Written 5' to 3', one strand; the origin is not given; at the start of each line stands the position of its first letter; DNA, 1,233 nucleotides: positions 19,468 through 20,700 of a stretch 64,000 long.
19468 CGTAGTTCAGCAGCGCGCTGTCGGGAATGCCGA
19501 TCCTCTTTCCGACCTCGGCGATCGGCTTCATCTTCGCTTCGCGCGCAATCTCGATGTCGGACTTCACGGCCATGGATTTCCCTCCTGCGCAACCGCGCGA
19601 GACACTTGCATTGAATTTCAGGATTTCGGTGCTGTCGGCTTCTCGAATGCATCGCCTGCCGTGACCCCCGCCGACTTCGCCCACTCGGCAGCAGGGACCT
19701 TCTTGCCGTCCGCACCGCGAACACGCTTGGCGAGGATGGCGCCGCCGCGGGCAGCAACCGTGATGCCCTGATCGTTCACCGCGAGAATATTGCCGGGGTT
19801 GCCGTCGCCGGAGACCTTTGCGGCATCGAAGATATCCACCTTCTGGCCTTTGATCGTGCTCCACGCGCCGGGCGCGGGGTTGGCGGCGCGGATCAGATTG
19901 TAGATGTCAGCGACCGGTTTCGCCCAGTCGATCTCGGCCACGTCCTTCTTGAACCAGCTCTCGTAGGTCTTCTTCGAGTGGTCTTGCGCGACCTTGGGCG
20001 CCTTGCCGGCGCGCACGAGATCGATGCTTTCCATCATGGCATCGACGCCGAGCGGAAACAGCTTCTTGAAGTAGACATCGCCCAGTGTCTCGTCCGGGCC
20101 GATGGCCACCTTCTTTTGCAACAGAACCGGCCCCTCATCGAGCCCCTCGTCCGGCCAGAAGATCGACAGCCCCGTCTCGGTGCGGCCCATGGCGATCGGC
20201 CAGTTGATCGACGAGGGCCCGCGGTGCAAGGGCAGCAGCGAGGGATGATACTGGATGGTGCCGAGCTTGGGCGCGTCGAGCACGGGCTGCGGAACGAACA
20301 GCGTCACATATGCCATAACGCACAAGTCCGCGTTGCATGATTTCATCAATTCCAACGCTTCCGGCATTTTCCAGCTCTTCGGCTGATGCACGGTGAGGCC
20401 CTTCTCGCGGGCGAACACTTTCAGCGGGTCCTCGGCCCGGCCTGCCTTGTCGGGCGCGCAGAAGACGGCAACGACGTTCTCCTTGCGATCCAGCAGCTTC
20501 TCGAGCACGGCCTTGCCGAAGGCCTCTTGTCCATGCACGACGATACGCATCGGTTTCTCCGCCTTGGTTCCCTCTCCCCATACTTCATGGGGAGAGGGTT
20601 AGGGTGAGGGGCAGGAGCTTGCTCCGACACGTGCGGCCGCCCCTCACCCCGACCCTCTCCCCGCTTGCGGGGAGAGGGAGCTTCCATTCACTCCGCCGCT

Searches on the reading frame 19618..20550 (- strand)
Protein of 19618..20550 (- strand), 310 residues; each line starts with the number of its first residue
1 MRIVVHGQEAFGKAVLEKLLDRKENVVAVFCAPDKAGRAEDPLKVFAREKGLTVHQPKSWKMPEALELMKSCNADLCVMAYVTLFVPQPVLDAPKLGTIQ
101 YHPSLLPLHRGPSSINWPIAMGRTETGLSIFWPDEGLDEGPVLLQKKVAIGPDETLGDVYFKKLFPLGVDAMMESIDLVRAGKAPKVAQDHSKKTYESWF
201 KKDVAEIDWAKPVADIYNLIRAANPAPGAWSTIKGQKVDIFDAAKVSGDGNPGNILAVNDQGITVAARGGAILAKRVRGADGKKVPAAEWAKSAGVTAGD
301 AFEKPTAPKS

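Call 84: search_protein_families(library=pfam, proteins=[window:19618-20550:-], max_evalue=0.00001)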
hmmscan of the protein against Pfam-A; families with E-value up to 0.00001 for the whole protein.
window:19618-20550:- (310 aa): 2 families
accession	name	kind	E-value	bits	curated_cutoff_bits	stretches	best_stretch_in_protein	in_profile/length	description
PF00551.24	Formyl_trans_N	-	7.9e-31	107.6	26.1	1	1-161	1-167/181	Formyl transferase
PF02911.23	Formyl_trans_C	-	4.2e-22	78.7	21.1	1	201-293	3-98/100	Formyl transferase, C-terminal domain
